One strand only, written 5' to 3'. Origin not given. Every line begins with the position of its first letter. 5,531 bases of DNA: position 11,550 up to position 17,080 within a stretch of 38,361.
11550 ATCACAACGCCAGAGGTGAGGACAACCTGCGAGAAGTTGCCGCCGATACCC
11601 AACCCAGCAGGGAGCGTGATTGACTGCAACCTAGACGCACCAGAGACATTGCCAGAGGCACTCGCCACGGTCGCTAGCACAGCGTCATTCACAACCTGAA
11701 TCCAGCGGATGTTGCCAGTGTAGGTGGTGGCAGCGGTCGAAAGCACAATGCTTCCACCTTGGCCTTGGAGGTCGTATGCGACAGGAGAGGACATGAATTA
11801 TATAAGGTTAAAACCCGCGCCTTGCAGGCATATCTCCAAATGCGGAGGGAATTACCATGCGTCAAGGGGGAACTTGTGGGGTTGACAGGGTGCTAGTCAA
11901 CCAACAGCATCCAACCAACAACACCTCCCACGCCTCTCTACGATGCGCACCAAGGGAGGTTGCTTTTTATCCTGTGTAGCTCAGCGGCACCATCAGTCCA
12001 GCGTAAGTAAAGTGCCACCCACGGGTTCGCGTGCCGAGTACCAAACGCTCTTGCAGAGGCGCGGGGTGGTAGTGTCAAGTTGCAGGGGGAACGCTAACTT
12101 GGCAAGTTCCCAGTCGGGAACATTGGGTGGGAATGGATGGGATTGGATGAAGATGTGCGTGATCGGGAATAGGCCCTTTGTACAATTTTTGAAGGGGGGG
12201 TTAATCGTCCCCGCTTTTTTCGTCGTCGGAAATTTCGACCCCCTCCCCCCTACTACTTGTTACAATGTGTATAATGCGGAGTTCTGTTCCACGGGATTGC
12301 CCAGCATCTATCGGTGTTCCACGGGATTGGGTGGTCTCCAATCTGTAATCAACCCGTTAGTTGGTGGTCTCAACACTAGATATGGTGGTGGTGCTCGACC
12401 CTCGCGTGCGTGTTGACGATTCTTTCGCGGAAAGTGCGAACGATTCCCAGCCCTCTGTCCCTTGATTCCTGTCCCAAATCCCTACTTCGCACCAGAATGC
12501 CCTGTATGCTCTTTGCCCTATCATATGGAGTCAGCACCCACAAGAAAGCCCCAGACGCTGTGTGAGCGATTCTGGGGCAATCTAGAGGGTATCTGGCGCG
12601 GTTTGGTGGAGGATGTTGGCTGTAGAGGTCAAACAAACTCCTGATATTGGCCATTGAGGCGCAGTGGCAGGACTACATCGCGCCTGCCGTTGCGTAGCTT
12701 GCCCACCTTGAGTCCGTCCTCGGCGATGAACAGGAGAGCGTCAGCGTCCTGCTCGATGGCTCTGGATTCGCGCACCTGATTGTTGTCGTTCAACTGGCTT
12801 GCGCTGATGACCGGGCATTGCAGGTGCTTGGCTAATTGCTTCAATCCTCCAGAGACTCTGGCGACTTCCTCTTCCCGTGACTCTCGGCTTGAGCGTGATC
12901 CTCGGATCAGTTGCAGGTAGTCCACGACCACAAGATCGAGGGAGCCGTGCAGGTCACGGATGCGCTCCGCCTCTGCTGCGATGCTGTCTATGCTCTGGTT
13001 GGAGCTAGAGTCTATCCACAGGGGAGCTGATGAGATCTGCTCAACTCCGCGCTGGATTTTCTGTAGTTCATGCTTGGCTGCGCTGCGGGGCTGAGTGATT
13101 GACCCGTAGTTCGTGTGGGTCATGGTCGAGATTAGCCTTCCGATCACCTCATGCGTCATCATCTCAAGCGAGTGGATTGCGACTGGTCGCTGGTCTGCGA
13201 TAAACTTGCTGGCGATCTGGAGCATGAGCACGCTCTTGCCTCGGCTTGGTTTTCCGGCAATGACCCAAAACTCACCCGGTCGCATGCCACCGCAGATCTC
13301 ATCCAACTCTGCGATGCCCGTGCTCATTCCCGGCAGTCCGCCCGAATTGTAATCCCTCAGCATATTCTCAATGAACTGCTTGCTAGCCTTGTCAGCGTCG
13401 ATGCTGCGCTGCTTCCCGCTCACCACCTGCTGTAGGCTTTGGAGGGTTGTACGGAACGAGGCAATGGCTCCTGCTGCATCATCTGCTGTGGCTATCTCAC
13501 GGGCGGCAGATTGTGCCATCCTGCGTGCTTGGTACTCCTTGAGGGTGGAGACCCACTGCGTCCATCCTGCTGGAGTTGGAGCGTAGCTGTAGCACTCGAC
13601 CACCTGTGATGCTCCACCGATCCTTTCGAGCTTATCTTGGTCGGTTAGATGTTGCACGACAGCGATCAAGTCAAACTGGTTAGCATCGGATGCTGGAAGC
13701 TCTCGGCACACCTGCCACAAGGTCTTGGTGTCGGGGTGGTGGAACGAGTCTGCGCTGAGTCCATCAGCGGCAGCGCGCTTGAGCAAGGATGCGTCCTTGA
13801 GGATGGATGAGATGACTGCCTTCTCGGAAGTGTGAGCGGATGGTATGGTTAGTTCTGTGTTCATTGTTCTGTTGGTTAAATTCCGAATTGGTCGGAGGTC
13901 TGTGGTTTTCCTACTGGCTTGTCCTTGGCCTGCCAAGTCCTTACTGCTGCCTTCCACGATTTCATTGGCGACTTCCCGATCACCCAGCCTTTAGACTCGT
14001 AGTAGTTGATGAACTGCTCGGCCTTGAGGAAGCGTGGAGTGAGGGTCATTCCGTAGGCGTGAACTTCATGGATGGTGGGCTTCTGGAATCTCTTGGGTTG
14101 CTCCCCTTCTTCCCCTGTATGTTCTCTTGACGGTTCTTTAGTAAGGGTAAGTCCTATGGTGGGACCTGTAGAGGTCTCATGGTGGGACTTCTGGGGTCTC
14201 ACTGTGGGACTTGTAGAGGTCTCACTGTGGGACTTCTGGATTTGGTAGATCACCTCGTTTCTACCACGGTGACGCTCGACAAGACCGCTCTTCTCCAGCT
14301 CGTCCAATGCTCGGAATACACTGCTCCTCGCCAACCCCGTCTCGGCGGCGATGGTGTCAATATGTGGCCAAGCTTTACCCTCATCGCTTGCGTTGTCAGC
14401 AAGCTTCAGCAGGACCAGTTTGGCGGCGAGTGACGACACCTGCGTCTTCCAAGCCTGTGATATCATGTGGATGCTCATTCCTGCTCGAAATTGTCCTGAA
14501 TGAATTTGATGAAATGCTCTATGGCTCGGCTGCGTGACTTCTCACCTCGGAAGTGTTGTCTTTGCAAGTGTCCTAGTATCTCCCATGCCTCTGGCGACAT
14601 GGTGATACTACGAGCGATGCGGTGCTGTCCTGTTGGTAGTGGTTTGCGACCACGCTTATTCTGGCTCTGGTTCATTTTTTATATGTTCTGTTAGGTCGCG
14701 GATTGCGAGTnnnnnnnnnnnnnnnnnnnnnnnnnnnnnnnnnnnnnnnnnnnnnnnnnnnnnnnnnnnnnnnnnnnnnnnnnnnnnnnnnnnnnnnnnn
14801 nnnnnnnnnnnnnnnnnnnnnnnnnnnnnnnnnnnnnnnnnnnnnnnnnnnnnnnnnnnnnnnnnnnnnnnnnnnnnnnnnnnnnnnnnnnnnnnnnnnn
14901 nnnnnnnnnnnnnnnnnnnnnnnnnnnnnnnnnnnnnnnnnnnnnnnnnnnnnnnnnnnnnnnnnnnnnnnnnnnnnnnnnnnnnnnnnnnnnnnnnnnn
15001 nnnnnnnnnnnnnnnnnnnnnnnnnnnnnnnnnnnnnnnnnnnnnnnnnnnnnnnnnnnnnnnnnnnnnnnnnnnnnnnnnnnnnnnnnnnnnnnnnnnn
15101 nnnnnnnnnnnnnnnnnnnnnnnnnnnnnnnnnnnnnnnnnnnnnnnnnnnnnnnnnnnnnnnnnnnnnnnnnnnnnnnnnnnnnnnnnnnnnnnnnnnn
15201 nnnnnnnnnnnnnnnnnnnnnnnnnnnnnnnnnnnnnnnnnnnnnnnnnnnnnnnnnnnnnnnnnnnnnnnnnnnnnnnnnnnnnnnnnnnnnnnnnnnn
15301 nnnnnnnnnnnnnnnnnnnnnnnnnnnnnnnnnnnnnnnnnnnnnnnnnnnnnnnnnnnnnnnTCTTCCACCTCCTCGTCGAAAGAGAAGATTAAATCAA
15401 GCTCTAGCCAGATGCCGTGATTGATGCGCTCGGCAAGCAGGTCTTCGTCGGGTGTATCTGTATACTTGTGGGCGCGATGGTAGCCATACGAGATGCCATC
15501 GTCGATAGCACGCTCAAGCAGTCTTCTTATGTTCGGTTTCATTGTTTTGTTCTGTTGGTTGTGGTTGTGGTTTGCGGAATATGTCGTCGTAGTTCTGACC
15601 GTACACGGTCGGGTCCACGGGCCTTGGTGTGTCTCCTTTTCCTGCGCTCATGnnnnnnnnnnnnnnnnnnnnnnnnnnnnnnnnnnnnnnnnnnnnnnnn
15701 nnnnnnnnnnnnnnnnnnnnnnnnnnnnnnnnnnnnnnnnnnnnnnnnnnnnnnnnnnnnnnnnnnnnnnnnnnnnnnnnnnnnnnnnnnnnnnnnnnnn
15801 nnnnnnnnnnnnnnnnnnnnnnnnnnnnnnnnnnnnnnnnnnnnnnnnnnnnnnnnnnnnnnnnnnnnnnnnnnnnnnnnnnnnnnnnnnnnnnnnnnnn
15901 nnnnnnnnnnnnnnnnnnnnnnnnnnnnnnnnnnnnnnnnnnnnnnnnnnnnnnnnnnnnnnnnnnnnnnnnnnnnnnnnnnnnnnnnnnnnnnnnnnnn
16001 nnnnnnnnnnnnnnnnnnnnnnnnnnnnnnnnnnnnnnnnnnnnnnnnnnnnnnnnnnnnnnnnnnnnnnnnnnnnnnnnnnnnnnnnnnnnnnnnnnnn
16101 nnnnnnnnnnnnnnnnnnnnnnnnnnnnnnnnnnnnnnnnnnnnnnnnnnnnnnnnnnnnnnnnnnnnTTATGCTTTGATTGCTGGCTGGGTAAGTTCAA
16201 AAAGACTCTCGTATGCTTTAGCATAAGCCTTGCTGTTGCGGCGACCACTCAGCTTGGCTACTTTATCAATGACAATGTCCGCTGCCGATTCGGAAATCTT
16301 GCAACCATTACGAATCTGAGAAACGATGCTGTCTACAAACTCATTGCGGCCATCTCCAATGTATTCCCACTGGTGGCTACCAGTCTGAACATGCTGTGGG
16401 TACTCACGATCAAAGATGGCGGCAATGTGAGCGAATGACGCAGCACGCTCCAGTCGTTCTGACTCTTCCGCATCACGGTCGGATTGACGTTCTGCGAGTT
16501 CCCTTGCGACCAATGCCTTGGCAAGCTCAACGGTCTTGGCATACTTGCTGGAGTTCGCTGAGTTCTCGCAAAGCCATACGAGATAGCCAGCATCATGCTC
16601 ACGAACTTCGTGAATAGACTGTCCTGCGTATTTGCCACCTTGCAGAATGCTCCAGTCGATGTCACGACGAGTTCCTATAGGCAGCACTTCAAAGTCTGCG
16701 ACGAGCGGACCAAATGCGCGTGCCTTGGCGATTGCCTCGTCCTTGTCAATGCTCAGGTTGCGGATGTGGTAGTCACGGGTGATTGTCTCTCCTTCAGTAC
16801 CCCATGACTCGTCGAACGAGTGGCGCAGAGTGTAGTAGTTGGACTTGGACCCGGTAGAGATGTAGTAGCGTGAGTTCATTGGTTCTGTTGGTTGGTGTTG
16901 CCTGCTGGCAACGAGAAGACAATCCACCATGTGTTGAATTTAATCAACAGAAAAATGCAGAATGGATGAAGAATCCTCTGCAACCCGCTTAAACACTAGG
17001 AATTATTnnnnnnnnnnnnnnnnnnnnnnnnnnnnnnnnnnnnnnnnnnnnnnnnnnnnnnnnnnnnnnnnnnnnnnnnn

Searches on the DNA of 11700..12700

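Call 84: search_rna_families(source=window, start=11700, end=12700, threshold=evalue, max_evalue=1, show_alignments=2)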
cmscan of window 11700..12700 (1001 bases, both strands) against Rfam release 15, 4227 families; matches with E-value up to 1: 2.
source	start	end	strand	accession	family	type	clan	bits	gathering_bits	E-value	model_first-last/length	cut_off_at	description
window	11924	11960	+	RF03085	abiF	Gene; sRNA;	-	47.5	37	1.8e-07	1-37/37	no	abiF RNA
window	12189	12263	-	RF00765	mir-337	Gene; miRNA;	-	17.7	80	0.96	1-93/93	no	mir-337 microRNA precursor family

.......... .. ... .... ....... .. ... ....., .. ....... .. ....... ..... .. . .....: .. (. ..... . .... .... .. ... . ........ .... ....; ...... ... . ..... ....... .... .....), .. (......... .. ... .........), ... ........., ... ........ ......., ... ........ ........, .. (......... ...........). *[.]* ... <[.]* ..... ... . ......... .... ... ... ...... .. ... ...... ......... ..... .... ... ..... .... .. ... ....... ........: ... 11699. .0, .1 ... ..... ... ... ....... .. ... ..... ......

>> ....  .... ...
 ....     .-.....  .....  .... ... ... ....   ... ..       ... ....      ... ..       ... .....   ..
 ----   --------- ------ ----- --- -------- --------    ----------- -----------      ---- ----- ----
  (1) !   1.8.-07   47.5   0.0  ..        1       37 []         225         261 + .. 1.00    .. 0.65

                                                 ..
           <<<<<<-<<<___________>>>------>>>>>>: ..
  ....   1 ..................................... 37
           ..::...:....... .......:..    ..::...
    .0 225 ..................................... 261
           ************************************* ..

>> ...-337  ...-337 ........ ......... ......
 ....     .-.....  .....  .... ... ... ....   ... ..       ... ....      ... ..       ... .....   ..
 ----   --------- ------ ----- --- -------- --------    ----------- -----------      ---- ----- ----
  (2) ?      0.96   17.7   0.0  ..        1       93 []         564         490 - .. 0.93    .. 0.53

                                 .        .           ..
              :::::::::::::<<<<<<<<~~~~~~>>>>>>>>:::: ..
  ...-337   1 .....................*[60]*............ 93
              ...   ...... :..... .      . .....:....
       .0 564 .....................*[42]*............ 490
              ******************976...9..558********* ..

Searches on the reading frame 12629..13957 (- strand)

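Call 6: search_protein_families(library=phrogs, proteins=[window:12629-13957:-], max_evalue=0.001)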
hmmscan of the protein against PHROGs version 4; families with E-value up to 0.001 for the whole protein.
window:12629-13957:- (442 aa): 8 families
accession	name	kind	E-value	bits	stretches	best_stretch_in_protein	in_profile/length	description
phrog_19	-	DNA, RNA and nucleotide metabolism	5.6e-78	264.3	1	28-441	146-578/621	DnaB-like replicative helicase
phrog_243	-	DNA, RNA and nucleotide metabolism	2e-30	106.6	1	212-441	21-265/273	DnaB-like replicative helicase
phrog_239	-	DNA, RNA and nucleotide metabolism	7.3e-23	82.4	1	190-412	321-554/801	DNA primase/helicase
phrog_11530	-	unknown function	1.5e-19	71.6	1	311-414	4-116/184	-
phrog_5482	-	unknown function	1.9e-05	24.5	1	195-316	14-131/341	-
phrog_23150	-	unknown function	5.3e-05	23.9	1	153-250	119-216/217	-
phrog_97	-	other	0.00031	21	1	208-252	47-97/506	UvsX-like recombinase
phrog_26214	-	unknown function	0.00069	19.3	0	217-251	43-78/420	-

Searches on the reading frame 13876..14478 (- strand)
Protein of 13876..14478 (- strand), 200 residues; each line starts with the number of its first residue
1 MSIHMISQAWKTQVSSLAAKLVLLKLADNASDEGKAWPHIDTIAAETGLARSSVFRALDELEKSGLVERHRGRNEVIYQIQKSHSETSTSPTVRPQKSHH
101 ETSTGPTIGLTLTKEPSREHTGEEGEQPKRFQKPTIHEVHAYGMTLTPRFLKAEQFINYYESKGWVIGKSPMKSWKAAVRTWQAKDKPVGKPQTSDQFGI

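Call 6: search_protein_families(library=phrogs, proteins=[window:13876-14478:-], max_evalue=0.001)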
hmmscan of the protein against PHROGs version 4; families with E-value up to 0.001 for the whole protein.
window:13876-14478:- (200 aa): 17 families
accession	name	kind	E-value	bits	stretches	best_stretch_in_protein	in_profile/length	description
phrog_391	-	DNA, RNA and nucleotide metabolism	1.4e-22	81.7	1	1-137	1-152/298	replication initiation O-like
phrog_1032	-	DNA, RNA and nucleotide metabolism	1.8e-21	78.3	1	1-105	1-105/281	replication initiation protein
phrog_15768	-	unknown function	2.3e-19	71.3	1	79-194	78-192/228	-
phrog_270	-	DNA, RNA and nucleotide metabolism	2.1e-18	67.9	1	2-129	32-168/383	replication initiation protein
phrog_8540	-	DNA, RNA and nucleotide metabolism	5.9e-17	63.5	1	1-129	1-133/196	replication initiation O-like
phrog_4617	-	DNA, RNA and nucleotide metabolism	2.5e-15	57.7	1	1-80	1-80/223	replication initiation protein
phrog_11896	-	DNA, RNA and nucleotide metabolism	5.3e-13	50.4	1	1-103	1-114/225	primosomal protein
phrog_6643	-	DNA, RNA and nucleotide metabolism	7.3e-13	49.6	1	7-111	7-116/313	replication initiation protein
phrog_345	-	DNA, RNA and nucleotide metabolism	5.7e-11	43.6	1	6-125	36-154/297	replication initiation O-like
phrog_186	-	DNA, RNA and nucleotide metabolism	2.8e-10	41.4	1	13-106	38-137/308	DnaD-like helicase loader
phrog_428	-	DNA, RNA and nucleotide metabolism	1.2e-08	35.6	1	10-114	105-198/455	replication initiation protein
phrog_678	-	DNA, RNA and nucleotide metabolism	1.6e-08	35.5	1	10-107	66-169/346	replication initiation O-like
phrog_28809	-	unknown function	5.6e-07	30.5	1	124-189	121-187/211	-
phrog_3502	-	unknown function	2.2e-06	28.7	1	24-86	57-120/131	-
phrog_8102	-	DNA, RNA and nucleotide metabolism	1.5e-05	25.3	1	31-83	52-110/337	replication initiation protein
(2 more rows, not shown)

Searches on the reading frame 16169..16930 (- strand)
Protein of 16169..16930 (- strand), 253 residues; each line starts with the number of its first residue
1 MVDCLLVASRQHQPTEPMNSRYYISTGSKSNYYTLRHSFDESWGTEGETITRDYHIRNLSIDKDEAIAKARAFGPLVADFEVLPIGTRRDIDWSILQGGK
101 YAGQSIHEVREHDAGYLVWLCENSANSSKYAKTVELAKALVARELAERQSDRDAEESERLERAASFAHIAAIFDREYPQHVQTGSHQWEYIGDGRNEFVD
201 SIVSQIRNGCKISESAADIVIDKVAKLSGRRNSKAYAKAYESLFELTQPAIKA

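Call 7: search_protein_families(library=phrogs, proteins=[window:16169-16930:-], max_evalue=0.001)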
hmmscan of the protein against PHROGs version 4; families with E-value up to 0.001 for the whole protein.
window:16169-16930:- (253 aa): 1 family
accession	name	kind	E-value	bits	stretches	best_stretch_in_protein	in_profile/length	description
phrog_3628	-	unknown function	8.4e-12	45.8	1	20-73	7-54/257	-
